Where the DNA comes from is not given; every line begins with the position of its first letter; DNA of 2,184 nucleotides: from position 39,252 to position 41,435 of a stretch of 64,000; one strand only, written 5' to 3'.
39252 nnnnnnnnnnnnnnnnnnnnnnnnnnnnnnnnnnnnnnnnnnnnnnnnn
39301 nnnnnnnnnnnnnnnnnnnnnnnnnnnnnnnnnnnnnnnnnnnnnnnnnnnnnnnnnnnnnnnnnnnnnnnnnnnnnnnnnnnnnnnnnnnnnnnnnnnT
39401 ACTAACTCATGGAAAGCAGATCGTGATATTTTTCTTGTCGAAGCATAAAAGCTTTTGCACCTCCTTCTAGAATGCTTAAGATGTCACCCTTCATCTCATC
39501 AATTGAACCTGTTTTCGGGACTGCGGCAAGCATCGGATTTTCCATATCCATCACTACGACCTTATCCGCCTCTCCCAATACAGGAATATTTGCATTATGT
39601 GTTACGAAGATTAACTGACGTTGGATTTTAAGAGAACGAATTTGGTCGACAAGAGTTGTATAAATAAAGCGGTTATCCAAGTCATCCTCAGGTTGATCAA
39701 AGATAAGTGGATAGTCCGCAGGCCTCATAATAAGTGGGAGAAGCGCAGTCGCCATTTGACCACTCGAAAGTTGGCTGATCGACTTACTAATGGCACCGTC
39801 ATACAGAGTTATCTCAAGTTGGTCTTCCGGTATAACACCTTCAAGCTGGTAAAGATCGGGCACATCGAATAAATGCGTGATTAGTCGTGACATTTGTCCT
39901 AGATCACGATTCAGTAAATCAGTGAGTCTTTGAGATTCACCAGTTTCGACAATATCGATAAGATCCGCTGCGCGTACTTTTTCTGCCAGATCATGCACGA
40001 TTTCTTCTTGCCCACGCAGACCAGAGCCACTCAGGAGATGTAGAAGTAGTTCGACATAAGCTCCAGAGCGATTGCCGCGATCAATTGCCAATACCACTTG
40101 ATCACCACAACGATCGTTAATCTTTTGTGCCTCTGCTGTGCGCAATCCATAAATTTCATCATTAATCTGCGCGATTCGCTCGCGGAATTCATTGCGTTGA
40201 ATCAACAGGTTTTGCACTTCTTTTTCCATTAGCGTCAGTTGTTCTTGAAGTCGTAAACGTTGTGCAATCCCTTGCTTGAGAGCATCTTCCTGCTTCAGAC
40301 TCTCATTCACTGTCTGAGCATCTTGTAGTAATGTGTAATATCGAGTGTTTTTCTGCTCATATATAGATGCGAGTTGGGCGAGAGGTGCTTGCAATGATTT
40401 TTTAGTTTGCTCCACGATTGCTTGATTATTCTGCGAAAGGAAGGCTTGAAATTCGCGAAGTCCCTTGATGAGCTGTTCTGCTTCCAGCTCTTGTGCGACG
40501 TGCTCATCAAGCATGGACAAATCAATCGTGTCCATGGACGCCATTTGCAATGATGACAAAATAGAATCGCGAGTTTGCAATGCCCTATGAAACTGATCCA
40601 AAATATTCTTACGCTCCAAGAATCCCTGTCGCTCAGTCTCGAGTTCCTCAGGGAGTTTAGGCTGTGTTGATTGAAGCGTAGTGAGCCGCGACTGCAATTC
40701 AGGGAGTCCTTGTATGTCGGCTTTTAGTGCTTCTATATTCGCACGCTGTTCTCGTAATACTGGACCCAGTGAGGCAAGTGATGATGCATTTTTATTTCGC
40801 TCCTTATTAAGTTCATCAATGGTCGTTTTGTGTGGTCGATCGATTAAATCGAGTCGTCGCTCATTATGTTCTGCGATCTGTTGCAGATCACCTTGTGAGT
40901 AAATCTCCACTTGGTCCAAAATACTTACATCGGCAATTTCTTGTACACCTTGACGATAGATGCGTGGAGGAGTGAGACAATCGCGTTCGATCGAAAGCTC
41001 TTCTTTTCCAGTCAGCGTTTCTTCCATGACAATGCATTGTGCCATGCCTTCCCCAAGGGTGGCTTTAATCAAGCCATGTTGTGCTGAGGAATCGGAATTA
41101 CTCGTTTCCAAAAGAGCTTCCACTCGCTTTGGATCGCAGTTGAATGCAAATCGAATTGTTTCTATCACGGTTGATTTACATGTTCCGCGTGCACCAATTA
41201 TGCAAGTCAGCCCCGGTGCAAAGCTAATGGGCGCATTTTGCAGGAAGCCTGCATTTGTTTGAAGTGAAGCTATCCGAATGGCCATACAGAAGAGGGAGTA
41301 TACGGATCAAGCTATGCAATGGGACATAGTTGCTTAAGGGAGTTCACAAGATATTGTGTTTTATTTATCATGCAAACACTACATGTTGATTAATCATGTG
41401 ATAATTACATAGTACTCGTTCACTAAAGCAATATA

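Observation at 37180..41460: Low-GC two-gene island: coiled-coil SMC/ABC-type ATPase coupled to a kinase-fold protein (candidate undescribed defence-like system)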

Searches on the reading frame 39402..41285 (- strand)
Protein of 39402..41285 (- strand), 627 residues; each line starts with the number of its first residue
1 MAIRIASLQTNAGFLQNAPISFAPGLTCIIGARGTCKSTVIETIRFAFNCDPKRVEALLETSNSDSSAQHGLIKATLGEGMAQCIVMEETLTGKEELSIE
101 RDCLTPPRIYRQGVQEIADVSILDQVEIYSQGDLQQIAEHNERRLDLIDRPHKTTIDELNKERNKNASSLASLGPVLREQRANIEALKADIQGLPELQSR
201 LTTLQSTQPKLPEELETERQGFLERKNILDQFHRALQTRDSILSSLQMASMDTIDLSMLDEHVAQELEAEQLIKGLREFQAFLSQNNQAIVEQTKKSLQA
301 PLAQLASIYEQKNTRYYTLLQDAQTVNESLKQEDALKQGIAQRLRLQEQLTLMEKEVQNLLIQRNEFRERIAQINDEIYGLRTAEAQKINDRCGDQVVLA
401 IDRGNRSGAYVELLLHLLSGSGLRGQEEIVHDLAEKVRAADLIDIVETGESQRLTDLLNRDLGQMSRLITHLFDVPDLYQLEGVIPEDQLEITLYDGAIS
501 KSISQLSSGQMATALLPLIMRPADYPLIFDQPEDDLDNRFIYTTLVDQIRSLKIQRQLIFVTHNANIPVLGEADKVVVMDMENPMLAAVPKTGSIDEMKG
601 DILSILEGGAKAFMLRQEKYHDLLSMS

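Call 3: search_protein_families(library=pfam, proteins=[window:39402-41285:-], max_evalue=1)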
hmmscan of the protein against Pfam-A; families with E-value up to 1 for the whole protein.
window:39402-41285:- (627 aa): 9 families
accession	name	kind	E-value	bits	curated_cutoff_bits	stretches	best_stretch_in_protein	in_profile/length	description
PF02463.25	SMC_N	-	2.1e-08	34.3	40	1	17-581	17-213/220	RecF/RecN/SMC N terminal domain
PF13304.12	AAA_21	-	2e-07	31.8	27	1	465-567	209-302/304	AAA domain, putative AbiEii toxin, Type IV TA system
PF13476.12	AAA_23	-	0.0022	19.1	27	0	15-355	10-177/201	AAA domain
PF07728.20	AAA_5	-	0.039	14.4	22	0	28-55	3-30/139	AAA domain (dynein-related subfamily)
PF25340.1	BCD_RFX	-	0.059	13.2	24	1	261-340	69-147/270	RFX BCD domain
PF13175.12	AAA_15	-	0.077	13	32.1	1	15-333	14-239/374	AAA ATPase domain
PF16581.11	HIGH_NTase1_ass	-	0.34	11.3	26.7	1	236-284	117-166/205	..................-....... C-terminal region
PF02403.27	Seryl_tRNA_N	-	0.38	11.4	28.2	1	319-377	7-65/108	Seryl-tRNA synthetase N-terminal domain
PF15299.11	ALS2CR8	-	0.8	10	28.9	0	211-330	84-195/235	Amyotrophic lateral sclerosis 2 chromosomal region candidate gene 8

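Call 4: search_protein_families(library=padloc, proteins=[window:39402-41285:-], max_evalue=1)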
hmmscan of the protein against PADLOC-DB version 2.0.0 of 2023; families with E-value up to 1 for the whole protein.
window:39402-41285:- (627 aa): 17 families
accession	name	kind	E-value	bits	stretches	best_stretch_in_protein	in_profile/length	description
PDLC02208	Ppl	-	8.3e-23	78.4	2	478-619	748-891/894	-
PDLC04135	mad3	-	1.1e-10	39.7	1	20-582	18-341/374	mads_3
PDLC04678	PDC-M49A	-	2.1e-09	34.3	2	524-580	568-625/681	-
PDLC04679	PDC-M49A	-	4.8e-09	33.4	2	524-579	428-484/541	-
PDLC02980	AriA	-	2.1e-08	32.5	2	479-567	220-302/304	-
PDLC04164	AriA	-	8.5e-07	26.8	1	502-580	168-248/253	-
PDLC03859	LmuB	-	9.8e-07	26.3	2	170-566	202-587/611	-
PDLC04710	PDC-M56A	-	2.3e-05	21.6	1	11-95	8-90/382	-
PDLC02979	AriA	-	2.8e-05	22.1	1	15-321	14-290/373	-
PDLC03867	LmuB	-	6.5e-05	19.6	1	5-55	6-56/605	-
PDLC03863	LmuB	-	0.0012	15.6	1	1-49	1-49/610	-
PDLC04182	HEC-01A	-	0.0017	15.4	2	26-59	33-66/406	-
PDLC00256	LmuB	-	0.019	11.7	1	19-53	21-55/563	AAA ATPase domain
PDLC02915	ATPase-Toprim_I-B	-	0.024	11.4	1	15-54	14-52/623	-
PDLC02335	AbiLi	-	0.094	9.8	1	310-567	118-240/326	AbiLi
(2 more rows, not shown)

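Call 5: search_protein_families(library=ncbifam, proteins=[window:39402-41285:-], max_evalue=1)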
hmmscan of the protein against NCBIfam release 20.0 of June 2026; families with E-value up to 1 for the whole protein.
window:39402-41285:- (627 aa): 13 families
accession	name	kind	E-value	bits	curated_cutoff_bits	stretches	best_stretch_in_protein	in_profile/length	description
NF045780.1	TrlF_fam_ATP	equivalog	6.1e-84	283.4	350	1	5-621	295-944/944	TrlF family AAA-like ATPase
NF045781.1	Spaf1101_AAA_ATP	equivalog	1.1e-44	153.1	475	2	463-623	671-835/836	Spaf_1101 family AAA-like ATPase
NF042955.1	Ppl_antiphage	equivalog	7e-36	123.5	1000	1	17-618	270-880/882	anti-phage protein Ppl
TIGR04521.1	ECF_ATPase_2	equivalog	1.4e-06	27.6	330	1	493-585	132-224/279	energy-coupling factor transporter ATPase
NF002244.0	PRK01156.1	equivalog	0.0006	18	847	1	16-52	15-51/895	DNA double-strand break repair ATPase Rad50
TIGR04520.1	ECF_ATPase_1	equivalog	0.00093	18.7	315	1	500-591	131-221/269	energy-coupling factor transporter ATPase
NF010153.0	PRK13631.1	equivalog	0.0015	17.6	463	1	499-588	170-258/320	cobalt transporter ATP-binding subunit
NF045487.1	ASRP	equivalog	0.0077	14.9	300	1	134-388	130-357/593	archaea-specific SMC-related protein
TIGR01842.1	type_I_sec_PrtD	subfamily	0.013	14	510.15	1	495-580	444-527/544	type I secretion system permease/ATPase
NF010372.0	PRK13798.1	subfamily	0.022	14.9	124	1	263-345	65-138/173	2-oxo-4-hydroxy-4-carboxy-5-ureidoimidazoline decarboxylase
NF040873.1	AztA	equivalog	0.027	14.1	220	0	500-566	114-180/191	zinc ABC transporter ATP-binding protein AztA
NF047565.1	PSM_export_PmtA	equivalog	0.086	12.1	350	1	281-335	206-266/282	phenol-soluble modulin export ABC transporter ATP-binding protein PmtA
TIGR02296.1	HpaC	equivalog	0.098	12.7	205.95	1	141-206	48-113/154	4-hydroxyphenylacetate 3-monooxygenase, reductase component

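Call 17: find_homologous_proteins(query=window:39402-41285:-, max_evalue=0.001)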
Query window:39402-41285:- (627 aa): 277 proteins with E <= 0.001 among 8000 candidates; the best 120 are listed.
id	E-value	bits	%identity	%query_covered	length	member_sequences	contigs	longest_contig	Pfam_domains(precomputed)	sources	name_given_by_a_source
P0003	0.0e+0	1346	100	100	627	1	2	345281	PF02463.26,PF13304.13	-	-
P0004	3.8e-199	681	54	100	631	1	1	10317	PF13476.13,PF02463.26,PF13304.13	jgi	jgi:energy-coupling factor transporter ATP-binding protein EcfA2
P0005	2.0e-193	662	52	100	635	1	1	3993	PF13476.13,PF02463.26,PF13304.13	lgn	-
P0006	1.1e-192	660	52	100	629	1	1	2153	PF02463.26,PF13304.13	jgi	jgi:hypothetical protein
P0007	3.3e-191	655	52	100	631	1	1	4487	PF02463.26,PF13304.13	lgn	-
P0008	4.8e-191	655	51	100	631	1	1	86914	PF02463.26,PF13304.13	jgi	jgi:DNA repair ATPase RecN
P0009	9.0e-188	644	51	100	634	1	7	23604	PF13476.13,PF02463.26,PF13304.13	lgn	-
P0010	9.8e-188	644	51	100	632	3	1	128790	PF02463.26,PF13304.13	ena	-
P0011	1.1e-187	643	50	100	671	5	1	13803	PF13476.13,PF02463.26,PF13304.13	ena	-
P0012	3.3e-187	642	51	100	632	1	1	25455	PF13476.13,PF02463.26,PF13304.13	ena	-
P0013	5.4e-187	641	51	100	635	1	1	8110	PF13476.13,PF02463.26,PF13304.13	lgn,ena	-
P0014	6.2e-187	641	52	100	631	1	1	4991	PF02463.26,PF13304.13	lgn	-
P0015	1.5e-186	640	50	100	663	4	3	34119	PF02463.26,PF13304.13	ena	-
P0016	1.5e-184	633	50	100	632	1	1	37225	PF13476.13,PF02463.26,PF13304.13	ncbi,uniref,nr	ncbi:MAG: hypothetical protein P4L85_14545 [Paludisphaera borealis]|uniref:hypothetical protein n=1 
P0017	2.0e-184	633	49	100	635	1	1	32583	PF13476.13,PF02463.26,PF13304.13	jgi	jgi:DNA repair ATPase RecN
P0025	6.7e-180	618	51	100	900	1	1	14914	PF02463.26,PF13304.13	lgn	-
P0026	2.0e-179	616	50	100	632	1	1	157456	PF13476.13,PF02463.26,PF13304.13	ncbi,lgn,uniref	ncbi:AAA family ATPase [Tautonia sp. JC769]|uniref:ATP-binding protein n=1 Tax=Tautonia sp. JC769 Ta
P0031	1.9e-177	610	49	100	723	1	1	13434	PF02463.26,PF13304.13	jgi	jgi:hypothetical protein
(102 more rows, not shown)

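Call 18: find_encoding_contigs(protein=P0004, flank=6000, max_places=2)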
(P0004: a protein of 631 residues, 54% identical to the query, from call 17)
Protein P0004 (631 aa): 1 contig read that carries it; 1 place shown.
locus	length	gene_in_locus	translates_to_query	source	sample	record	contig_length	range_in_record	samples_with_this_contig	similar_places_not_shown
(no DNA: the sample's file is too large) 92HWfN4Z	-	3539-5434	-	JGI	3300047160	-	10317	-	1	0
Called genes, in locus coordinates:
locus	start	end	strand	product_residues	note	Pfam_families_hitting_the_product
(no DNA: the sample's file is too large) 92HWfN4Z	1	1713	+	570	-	?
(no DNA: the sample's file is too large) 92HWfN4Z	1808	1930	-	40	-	-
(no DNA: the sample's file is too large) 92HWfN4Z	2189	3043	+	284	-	PF00188:CAP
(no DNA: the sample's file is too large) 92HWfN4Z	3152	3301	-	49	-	-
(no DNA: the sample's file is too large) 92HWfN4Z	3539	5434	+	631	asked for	PF02463:SMC_N (weak), PF13476:AAA_23 (faint), PF13304:AAA_21 (weak)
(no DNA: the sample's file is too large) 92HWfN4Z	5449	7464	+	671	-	PF19974:TCAD9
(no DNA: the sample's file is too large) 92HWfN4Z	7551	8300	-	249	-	-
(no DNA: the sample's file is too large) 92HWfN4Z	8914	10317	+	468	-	?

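Call 19: find_encoding_contigs(protein=P0008, flank=6000, max_places=2)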
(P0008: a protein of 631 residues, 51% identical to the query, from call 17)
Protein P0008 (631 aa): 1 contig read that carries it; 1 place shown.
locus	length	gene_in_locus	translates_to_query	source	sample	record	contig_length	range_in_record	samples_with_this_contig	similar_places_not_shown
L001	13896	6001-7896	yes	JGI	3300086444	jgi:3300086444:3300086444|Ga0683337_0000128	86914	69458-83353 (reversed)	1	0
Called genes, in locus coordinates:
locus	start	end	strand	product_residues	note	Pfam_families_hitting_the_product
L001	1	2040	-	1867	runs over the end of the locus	?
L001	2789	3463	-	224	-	-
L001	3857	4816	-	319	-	-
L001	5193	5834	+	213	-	PF13560:HTH_31, PF01381:HTH_3, PF12844:HTH_19, PF13443:HTH_26 (weak)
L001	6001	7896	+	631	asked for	PF02463:SMC_N (faint), PF13304:AAA_21 (faint)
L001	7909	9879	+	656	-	PF01636:APH, PF19974:TCAD9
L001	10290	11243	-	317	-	PF08902:DUF1848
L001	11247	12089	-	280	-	-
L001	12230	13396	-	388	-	PF13481:AAA_25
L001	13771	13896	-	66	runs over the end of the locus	-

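Call 20: find_encoding_contigs(protein=P0026, flank=6000, max_places=2)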
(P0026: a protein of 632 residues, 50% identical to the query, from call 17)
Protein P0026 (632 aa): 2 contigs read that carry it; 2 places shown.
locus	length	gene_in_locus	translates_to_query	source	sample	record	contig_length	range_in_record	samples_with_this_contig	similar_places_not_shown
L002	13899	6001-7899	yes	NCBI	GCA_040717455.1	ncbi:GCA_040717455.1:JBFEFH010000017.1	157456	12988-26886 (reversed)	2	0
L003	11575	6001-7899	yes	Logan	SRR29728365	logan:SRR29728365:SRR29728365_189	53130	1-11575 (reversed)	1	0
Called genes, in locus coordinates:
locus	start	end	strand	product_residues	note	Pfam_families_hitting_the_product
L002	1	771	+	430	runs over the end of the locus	PF01420:Methylase_S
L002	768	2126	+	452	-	PF04326:SLFN_AlbA_2, PF13749:HATPase_c_4, PF13412:HTH_24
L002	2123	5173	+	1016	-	PF04313:HSDR_N, PF04851:ResIII, PF18766:SWI2_SNF2, PF22679:T1R_D3-like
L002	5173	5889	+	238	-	PF01863:YgjP-like, PF10263:SprT-like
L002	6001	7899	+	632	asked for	PF02463:SMC_N (weak), PF13476:AAA_23 (weak), PF13304:AAA_21 (weak)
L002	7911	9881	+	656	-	PF01636:APH, PF19974:TCAD9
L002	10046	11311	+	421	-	PF13091:PLDc_2 (weak)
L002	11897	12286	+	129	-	-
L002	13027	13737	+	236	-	-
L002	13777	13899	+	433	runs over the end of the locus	PF25917:BSH_RND, PF25973:BSH_CzcB, PF25967:RND-MFP_C (weak), PF25975:CzcB_C (weak), PF25989:YknX_C (weak)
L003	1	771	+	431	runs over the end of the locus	PF01420:Methylase_S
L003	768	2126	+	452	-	PF04326:SLFN_AlbA_2, PF13749:HATPase_c_4, PF13412:HTH_24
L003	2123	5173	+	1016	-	PF04313:HSDR_N, PF04851:ResIII, PF18766:SWI2_SNF2, PF22679:T1R_D3-like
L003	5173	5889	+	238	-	PF01863:YgjP-like, PF10263:SprT-like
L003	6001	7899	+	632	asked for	PF02463:SMC_N (weak), PF13476:AAA_23 (weak), PF13304:AAA_21 (weak)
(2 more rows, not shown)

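Call 25: find_related_loci(query=A2, collection=genome_contigs, flank=10000)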
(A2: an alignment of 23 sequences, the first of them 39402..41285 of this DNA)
Query A2 (627 aa) in genome_contigs; peptide patterns used: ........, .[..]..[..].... (x = any residue, [..] = any of these).
600 stretches matched a pattern (row limit reached: there are more); 590 encode a relative of the query (tblastn E <= 1e-3); the best 80 are kept; 80 distinct loci.
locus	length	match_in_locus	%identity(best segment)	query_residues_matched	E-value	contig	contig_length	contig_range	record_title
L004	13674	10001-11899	47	1-625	1e-178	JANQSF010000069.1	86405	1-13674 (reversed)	MAG: Phycisphaeraceae bacterium isolate IP29b_bin.9 k99_90544, whole genome shotgun sequence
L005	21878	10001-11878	43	1-620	1e-159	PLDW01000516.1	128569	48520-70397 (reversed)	MAG: Gemmataceae bacterium isolate palsa_1347 73.20111000_P1S.15_contig_950, whole genome shotgun sequence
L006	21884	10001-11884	43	1-624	1e-159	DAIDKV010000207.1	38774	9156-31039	MAG TPA_asm: Planctomycetales bacterium isolate clean412 k141_546668, whole genome shotgun sequence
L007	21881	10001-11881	44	5-627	1e-149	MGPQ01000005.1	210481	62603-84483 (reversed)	MAG: Deltaproteobacteria bacterium GWB2_55_19 gwb2_scaffold_140, whole genome shotgun sequence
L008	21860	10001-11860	40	3-625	8e-141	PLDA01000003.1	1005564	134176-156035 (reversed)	MAG: Vulcanimicrobiota bacterium isolate palsa_1496 73.20111000_P3D.1_contig_69, whole genome shotgun sequence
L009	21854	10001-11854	42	3-624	5e-139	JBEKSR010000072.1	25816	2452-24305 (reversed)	MAG: Bryobacteraceae bacterium isolate SPRUCE 539 SPRUCE_539_72, whole genome shotgun sequence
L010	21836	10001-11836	40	5-620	6e-133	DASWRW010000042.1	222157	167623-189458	MAG TPA_asm: Candidatus Elarobacter sp. isolate SMAG_U3533 k141_1505253, whole genome shotgun sequence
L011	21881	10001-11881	45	1-625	5e-166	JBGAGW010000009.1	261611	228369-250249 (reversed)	MAG: Limisphaerales bacterium isolate MAG_MBR_H125.2 MBRH125-2_opera_contig_316, whole genome shotgun sequence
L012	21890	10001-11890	41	4-624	2e-122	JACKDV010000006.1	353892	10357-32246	MAG: Myxococcales bacterium isolate HK-STAS-MYXO-16 HK-STAS-MYXO-16_6, whole genome shotgun sequence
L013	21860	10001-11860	56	8-624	3e-65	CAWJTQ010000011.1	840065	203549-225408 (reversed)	MAG: uncultured Isosphaeraceae bacterium isolate MFD04463.bin.2.81 genome assembly, contig: contig_32509, whole genome s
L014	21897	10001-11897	36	1-624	1e-114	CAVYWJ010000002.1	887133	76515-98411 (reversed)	MAG: uncultured delta proteobacterium isolate MFD01275.bin.1.74 genome assembly, contig: contig_5078, whole genome shotg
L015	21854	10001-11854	40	5-624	3e-132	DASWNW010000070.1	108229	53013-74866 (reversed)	MAG TPA_asm: Thermoanaerobaculia bacterium isolate SMAG_U3424 k141_428900, whole genome shotgun sequence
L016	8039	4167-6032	28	4-623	9e-45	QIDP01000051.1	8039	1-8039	MAG: Nitrospirae bacterium isolate SZUA-224 Ga0063294_10006180, whole genome shotgun sequence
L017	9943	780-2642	29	4-620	2e-44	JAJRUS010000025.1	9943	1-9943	MAG: bacterium isolate Dive96_bin10.214 k141_1128414, whole genome shotgun sequence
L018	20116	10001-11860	27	4-620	7e-43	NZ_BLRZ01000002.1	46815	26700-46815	Candidatus Hakubella thermalkaliphila strain S34 HKBW3S34_000000000002, whole genome shotgun sequence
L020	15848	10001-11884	27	7-627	9e-41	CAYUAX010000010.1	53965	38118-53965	MAG TPA_asm: uncultured Bifidobacteriaceae bacterium isolate binchicken_co311_36 genome assembly, contig: NODE_1063_leng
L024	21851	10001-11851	27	20-620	4e-39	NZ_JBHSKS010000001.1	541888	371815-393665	Algoriphagus aquatilis strain CGMCC 1.7030 spades_K_17_127_1, whole genome shotgun sequence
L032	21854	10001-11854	28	5-620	1e-38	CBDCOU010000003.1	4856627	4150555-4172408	MAG: Caldilineaceae bacterium isolate 0823537f-3fa6-4916-8707-89ce61c7f738 genome assembly, contig: contig_3, whole geno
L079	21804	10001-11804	63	3-608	1e-68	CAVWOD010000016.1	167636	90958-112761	MAG: uncultured Acidobacteriota bacterium isolate MFD09286.bin.2.15 genome assembly, contig: contig_66857, whole genome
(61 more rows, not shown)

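Call 38: search_protein_families(library=padloc, alignment_id=A5, max_evalue=0.00001)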
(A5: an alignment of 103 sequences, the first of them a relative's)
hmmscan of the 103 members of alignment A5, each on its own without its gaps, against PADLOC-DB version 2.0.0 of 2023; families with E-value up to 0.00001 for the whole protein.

A. member 1, L001:229-1101:+ (291 aa): 0 families

B. families by the number of members that match (of 103 scanned): 160 families (the first 25 are shown)
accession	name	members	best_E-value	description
PDLC03949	RmrA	3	2.4e-18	-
PDLC03954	RmrA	3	8.5e-13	-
PDLC03951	RmrA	3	9.3e-11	-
PDLC04141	capP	2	1.7e-43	capP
PDLC04134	mad2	2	3.3e-15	mads_2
PDLC03847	BilD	2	6.7e-15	-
PDLC02926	HTH_VI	2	2e-12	-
PDLC03946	RmrA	2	2e-11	-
PDLC03947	RmrA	2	3.4e-11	-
PDLC00847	E1-E2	2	1.2e-10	E1-E2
PDLC03944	RmrA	2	8.6e-10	-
PDLC03952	RmrA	2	7.3e-09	-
PDLC03948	RmrA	2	3.6e-08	-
PDLC03955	RmrA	2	3.6e-08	-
PDLC00836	E1-E2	2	4.6e-08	E1-E2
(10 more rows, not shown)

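Call 39: search_protein_families(library=pfam, alignment_id=A5, max_evalue=0.00001)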
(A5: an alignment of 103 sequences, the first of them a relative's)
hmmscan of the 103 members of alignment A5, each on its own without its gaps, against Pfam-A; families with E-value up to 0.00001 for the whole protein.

A. member 1, L001:229-1101:+ (291 aa): 0 families

B. families by the number of members that match (of 103 scanned): 76 families (the first 25 are shown)
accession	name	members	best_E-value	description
PF00899.27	ThiF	4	8.2e-34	ThiF family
PF02867.20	Ribonuc_red_lgC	2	2.8e-141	Ribonucleotide reductase, barrel domain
PF08471.15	Ribonuc_red_2_N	2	4.6e-38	Class II vitamin B12-dependent ribonucleotide reductase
PF14452.12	Multi_ubiq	2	2.6e-29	Multiubiquitin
PF20256.3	MoCoBD_2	2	2.6e-28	Molybdopterin cofactor-binding domain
PF06114.19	Peptidase_M78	2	7.3e-19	IrrE N-terminal-like domain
PF01381.28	HTH_3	2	9.6e-15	Helix-turn-helix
PF13560.12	HTH_31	2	6.4e-14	Helix-turn-helix domain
PF12637.14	TSCPD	2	1e-11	TSCPD domain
PF12623.12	Hen1_L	1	2.9e-107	RNA repair, ligase-Pnkp-associating, region of Hen1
PF08902.16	DUF1848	1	1.9e-85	Domain of unknown function (DUF1848)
PF06122.16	TraH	1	1.8e-80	Conjugative relaxosome accessory transposon protein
PF07209.17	DUF1415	1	1.3e-57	Protein of unknown function (DUF1415)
PF01863.23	YgjP-like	1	1.4e-57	YgjP-like, metallopeptidase domain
PF13728.12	TraF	1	4.5e-56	F plasmid transfer operon protein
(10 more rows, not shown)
